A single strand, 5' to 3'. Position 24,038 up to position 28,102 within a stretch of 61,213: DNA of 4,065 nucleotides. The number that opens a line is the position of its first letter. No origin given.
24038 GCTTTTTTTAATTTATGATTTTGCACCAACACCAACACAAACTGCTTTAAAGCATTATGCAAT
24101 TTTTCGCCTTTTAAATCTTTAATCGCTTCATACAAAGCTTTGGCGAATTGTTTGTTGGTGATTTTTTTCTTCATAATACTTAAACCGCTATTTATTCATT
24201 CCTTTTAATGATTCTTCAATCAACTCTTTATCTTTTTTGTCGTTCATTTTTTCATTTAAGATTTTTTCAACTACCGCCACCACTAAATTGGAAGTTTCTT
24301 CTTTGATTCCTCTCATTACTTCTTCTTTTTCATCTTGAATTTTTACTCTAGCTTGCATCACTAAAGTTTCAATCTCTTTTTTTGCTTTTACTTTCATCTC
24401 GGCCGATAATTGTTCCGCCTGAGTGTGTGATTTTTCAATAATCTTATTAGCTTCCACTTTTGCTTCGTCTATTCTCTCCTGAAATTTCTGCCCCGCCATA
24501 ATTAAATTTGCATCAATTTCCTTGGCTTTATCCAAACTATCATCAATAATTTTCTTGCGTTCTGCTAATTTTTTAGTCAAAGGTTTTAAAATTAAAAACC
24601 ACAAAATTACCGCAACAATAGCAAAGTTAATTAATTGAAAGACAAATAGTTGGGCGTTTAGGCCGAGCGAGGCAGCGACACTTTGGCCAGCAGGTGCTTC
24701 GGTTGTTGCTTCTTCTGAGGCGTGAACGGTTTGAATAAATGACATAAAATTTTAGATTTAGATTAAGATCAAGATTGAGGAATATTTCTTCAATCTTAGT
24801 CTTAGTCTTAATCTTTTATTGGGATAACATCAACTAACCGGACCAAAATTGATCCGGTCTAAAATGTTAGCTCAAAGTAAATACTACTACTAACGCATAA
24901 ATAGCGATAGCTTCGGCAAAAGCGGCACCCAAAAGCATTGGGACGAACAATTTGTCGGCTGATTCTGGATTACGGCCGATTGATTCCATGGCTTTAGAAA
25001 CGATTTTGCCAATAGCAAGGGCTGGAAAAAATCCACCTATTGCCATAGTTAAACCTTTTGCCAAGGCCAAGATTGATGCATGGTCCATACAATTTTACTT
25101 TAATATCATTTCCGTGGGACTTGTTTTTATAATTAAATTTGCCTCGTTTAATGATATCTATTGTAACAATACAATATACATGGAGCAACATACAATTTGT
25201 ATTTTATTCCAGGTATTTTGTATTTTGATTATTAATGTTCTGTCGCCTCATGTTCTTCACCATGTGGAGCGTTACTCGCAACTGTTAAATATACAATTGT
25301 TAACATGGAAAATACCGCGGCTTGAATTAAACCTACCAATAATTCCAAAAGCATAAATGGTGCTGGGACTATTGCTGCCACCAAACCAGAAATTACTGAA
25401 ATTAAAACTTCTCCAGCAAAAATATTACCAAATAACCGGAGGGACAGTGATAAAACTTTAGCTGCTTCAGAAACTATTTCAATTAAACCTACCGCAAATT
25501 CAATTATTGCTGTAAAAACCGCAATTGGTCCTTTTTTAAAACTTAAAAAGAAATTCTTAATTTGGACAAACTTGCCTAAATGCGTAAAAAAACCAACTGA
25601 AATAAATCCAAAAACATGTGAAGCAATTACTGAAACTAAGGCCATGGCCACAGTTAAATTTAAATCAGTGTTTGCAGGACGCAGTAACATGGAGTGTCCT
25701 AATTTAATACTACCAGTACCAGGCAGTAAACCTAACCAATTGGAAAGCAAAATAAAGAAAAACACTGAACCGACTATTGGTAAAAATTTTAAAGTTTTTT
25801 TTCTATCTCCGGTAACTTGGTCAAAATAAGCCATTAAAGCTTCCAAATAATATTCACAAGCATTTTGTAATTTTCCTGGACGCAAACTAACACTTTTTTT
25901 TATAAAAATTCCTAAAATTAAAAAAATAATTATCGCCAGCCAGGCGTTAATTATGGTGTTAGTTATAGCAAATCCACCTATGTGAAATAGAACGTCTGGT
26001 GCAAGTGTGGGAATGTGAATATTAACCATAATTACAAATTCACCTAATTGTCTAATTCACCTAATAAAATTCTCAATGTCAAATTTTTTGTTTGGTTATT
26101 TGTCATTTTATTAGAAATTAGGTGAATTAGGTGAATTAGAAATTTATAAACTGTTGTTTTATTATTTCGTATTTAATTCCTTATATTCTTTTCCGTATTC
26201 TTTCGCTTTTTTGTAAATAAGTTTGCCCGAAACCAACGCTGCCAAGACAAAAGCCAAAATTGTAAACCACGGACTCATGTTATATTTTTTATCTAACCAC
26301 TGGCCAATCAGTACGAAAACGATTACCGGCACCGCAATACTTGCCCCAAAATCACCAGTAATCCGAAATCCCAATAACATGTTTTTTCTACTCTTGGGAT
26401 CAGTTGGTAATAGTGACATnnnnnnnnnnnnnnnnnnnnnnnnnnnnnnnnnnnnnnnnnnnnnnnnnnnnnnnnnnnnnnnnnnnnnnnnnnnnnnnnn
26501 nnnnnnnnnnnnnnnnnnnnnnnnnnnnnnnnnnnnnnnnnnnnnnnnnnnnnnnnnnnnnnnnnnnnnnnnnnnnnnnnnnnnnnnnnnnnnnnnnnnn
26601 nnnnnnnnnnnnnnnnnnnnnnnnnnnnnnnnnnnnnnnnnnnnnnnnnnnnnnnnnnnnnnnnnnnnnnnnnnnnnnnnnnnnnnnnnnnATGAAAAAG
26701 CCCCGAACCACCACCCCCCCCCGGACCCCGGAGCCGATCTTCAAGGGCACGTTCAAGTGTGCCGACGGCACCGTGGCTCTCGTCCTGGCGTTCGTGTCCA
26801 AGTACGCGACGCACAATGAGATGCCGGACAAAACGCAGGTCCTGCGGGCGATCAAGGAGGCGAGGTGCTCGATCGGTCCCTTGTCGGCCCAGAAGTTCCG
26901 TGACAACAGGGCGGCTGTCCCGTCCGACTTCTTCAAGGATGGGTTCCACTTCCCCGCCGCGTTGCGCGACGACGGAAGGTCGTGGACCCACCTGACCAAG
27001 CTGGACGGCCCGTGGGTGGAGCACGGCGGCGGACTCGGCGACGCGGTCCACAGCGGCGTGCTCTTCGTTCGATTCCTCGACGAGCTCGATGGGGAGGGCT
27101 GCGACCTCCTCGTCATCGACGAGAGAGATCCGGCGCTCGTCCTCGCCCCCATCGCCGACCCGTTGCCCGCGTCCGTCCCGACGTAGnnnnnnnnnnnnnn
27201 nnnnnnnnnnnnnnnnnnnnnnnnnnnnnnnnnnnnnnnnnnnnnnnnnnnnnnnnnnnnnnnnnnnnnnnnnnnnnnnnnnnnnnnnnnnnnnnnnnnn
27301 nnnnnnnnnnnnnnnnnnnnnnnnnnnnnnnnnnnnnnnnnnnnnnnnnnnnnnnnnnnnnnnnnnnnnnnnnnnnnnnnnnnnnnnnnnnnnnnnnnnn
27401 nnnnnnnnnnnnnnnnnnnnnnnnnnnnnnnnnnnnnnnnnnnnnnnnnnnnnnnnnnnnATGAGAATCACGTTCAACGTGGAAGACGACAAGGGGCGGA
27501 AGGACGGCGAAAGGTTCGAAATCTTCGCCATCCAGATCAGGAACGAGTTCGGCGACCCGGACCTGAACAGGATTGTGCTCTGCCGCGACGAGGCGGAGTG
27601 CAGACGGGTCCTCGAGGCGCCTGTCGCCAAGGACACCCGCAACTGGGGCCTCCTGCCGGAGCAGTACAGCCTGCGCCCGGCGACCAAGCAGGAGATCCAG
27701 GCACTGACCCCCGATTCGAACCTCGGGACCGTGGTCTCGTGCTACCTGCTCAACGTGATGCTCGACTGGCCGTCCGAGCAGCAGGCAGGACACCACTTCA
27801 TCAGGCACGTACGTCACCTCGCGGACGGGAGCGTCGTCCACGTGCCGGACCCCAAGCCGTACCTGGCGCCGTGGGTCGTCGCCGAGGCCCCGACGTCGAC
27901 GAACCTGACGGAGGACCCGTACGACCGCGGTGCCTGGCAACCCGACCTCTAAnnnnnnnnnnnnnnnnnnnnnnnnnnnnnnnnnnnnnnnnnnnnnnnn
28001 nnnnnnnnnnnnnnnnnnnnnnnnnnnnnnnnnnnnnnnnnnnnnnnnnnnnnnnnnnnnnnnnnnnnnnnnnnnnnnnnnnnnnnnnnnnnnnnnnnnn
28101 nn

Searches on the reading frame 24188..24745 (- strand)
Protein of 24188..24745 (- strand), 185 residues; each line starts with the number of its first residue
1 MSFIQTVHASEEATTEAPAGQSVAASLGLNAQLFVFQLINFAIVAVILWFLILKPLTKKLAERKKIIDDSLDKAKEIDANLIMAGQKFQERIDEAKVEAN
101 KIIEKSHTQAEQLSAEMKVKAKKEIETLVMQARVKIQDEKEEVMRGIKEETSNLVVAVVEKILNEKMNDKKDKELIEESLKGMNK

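Call 11: search_protein_families(library=pfam, proteins=[window:24188-24745:-], max_evalue=0.01)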
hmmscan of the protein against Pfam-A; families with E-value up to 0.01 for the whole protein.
window:24188-24745:- (185 aa): 3 families
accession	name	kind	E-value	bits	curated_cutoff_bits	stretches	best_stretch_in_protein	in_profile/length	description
PF00430.23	ATP-synt_B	-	2.2e-23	83.2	28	1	34-163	2-131/132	ATP synthase B/B' CF(0)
PF16999.10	V-ATPase_G_2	-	0.00033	21.7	28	1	65-163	5-99/104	Vacuolar (H+)-ATPase G subunit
PF06188.17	HrpE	-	0.00086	19.7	23.5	1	90-169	24-105/191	HrpE/YscL/FliH and V-type ATPase subunit E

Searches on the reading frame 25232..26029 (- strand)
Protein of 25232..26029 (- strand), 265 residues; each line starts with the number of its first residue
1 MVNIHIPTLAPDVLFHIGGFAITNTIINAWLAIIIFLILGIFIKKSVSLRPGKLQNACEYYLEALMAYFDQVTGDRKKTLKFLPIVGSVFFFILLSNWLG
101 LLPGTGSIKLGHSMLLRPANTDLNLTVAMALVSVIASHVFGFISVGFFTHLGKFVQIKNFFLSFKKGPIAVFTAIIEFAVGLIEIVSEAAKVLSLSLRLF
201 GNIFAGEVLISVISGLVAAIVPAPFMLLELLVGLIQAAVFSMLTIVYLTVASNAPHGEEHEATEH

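Call 11: search_protein_families(library=pfam, proteins=[window:25232-26029:-], max_evalue=0.01)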
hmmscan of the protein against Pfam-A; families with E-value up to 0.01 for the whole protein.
window:25232-26029:- (265 aa): 1 family
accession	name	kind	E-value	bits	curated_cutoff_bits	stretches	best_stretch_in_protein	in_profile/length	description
PF00119.25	ATP-synt_A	-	1.5e-40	139.8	33.9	1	28-248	3-216/217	ATP synthase A chain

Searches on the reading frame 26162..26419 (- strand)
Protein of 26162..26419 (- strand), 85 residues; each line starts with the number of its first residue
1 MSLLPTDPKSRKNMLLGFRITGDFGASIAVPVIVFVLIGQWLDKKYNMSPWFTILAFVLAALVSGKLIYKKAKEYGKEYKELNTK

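Call 11: search_protein_families(library=pfam, proteins=[window:26162-26419:-], max_evalue=0.01)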
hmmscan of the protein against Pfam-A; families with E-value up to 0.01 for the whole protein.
window:26162-26419:- (85 aa): 1 family
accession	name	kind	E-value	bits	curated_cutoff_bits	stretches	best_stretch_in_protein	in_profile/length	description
PF09527.15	ATPase_gene1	-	4.9e-14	52.6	26.6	1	24-70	7-53/54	Putative F0F1-ATPase subunit Ca2+/Mg2+ transporter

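Call 24: find_encoding_contigs(protein=window:26162-26419:-, flank=6000, max_places=10)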
Protein window:26162-26419:- (85 aa): no gene with exactly this product is on record in the collection.

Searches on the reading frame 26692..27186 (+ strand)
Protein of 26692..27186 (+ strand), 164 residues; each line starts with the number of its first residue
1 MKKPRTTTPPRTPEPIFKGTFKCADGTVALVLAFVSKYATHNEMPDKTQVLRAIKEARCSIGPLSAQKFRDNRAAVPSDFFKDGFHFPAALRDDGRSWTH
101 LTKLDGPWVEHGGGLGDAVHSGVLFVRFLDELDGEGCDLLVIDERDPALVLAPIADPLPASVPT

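Call 11: search_protein_families(library=pfam, proteins=[window:26692-27183:+], max_evalue=0.01)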
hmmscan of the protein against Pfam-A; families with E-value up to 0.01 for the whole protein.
window:26692-27183:+ (164 aa): 0 families

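Call 12: search_protein_families(library=padloc, proteins=[window:26692-27183:+], max_evalue=1)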
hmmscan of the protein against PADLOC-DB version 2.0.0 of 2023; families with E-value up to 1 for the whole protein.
window:26692-27183:+ (164 aa): 0 families

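Call 13: find_encoding_contigs(protein=window:26692-27186:+, flank=10000, max_places=10)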
Protein window:26692-27186:+ (164 aa): no gene with exactly this product is on record in the collection.

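Call 16: find_homologous_proteins(query=window:26692-27183:+, max_evalue=0.01)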
Query window:26692-27183:+: 67 candidates shared short words with the query, none scored E <= 0.01.

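Call 52: search_dna_similar(query=window:26692-27183:+, collection=phages, mode=protein, max_evalue=0.01, max_rows=10)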
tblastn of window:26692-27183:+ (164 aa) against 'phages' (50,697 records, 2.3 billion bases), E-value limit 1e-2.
No match.

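Call 57: search_protein_representatives(protein=window:26692-27183:+)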
Query: 164 residues. Proteins with E-value up to 0.001 (for the whole library): 0; up to 1e-10: 0; up to 1e-30: 0. The best 0 are listed.

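Call 58: predict_structure(protein=window:26692-27183:+)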
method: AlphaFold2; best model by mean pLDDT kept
length: 164 residues; sequences in the alignment: 1
mean_pLDDT: 33.6   pTM: 0.21
mean pLDDT of the five models: 33.6, 33.0, 32.8, 32.0, 29.5
residues with pLDDT >= 90: 0; 70-90: 0; 50-70: 7; < 50: 157
segments of 3 or more residues with pLDDT < 50: 10-164
pLDDT, mean of each block of 10 residues (from residue 1): 53 32 30 31 37 36 31 31 32 34 32 33 33 32 32 29 32
secondary structure, 60 per line:
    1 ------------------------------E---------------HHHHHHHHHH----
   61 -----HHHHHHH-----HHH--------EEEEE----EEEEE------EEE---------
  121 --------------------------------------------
elements in order: H47-56 H66-72 E89-93 E98-102 E109-111

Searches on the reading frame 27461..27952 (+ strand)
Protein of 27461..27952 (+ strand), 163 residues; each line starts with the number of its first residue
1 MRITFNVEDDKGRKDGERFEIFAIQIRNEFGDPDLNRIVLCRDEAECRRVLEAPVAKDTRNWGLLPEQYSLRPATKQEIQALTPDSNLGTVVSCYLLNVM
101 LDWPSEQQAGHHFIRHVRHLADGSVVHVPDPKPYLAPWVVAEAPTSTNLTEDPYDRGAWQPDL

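Call 11: search_protein_families(library=pfam, proteins=[window:27461-27949:+], max_evalue=0.01)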
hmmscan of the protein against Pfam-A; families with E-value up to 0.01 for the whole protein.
window:27461-27949:+ (163 aa): 0 families

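Call 12: search_protein_families(library=padloc, proteins=[window:27461-27949:+], max_evalue=1)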
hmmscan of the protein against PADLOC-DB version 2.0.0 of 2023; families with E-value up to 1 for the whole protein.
window:27461-27949:+ (163 aa): 0 families

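Call 14: find_encoding_contigs(protein=window:27461-27952:+, flank=10000, max_places=10)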
Protein window:27461-27952:+ (163 aa): 3 contigs read that carry it; 3 places shown.
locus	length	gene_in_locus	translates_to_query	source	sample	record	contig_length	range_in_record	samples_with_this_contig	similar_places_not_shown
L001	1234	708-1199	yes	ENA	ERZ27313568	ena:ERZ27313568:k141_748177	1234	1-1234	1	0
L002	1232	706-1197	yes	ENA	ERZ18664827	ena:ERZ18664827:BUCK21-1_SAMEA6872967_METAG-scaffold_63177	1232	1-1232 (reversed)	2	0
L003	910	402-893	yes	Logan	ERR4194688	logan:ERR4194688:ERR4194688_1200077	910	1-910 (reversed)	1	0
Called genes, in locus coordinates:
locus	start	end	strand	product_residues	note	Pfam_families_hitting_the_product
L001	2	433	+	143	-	?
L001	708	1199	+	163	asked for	-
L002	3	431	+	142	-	?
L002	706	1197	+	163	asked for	-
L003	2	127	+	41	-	?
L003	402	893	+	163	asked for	-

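Call 17: find_homologous_proteins(query=window:27461-27949:+, max_evalue=0.01)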
Query window:27461-27949:+ (163 aa): 1 proteins with E <= 0.01 among 35 candidates.
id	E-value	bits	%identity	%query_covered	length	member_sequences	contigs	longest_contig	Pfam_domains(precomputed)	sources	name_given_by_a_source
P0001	2.3e-107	374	99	100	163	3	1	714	-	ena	-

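Call 53: search_dna_similar(query=window:27461-27949:+, collection=phages, mode=protein, max_evalue=0.01, max_rows=10)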
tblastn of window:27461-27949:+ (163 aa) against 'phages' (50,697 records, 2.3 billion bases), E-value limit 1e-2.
No match.

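Call 59: predict_structure(protein=window:27461-27949:+)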
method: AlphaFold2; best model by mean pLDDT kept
length: 163 residues; sequences in the alignment: 1
mean_pLDDT: 42.1   pTM: 0.34
mean pLDDT of the five models: 42.1, 40.4, 38.9, 38.8, 33.1
residues with pLDDT >= 90: 0; 70-90: 0; 50-70: 48; < 50: 115
segments of 3 or more residues with pLDDT < 50: 1-38, 54-66, 83-93, 116-163
pLDDT, mean of each block of 10 residues (from residue 1): 30 39 46 44 55 43 48 56 46 50 52 47 34 29 27 32 28
secondary structure, 60 per line:
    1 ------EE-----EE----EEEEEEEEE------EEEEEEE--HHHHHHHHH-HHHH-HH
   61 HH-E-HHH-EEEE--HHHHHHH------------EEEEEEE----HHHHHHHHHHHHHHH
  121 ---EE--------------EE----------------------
elements in order: E20-28 E35-41 H44-52 H54-57 H59-62 E70-73 H76-82 E95-101 H106-120

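Call 81: find_encoding_contigs(protein=P0001, flank=3000, max_places=10)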
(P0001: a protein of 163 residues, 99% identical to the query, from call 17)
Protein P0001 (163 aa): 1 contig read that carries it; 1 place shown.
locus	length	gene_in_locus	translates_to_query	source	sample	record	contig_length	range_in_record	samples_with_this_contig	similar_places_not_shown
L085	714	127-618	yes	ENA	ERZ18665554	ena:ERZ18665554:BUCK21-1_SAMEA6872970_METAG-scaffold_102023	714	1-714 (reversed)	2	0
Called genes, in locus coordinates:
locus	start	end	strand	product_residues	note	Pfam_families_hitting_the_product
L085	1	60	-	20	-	?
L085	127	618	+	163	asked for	-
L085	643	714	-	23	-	?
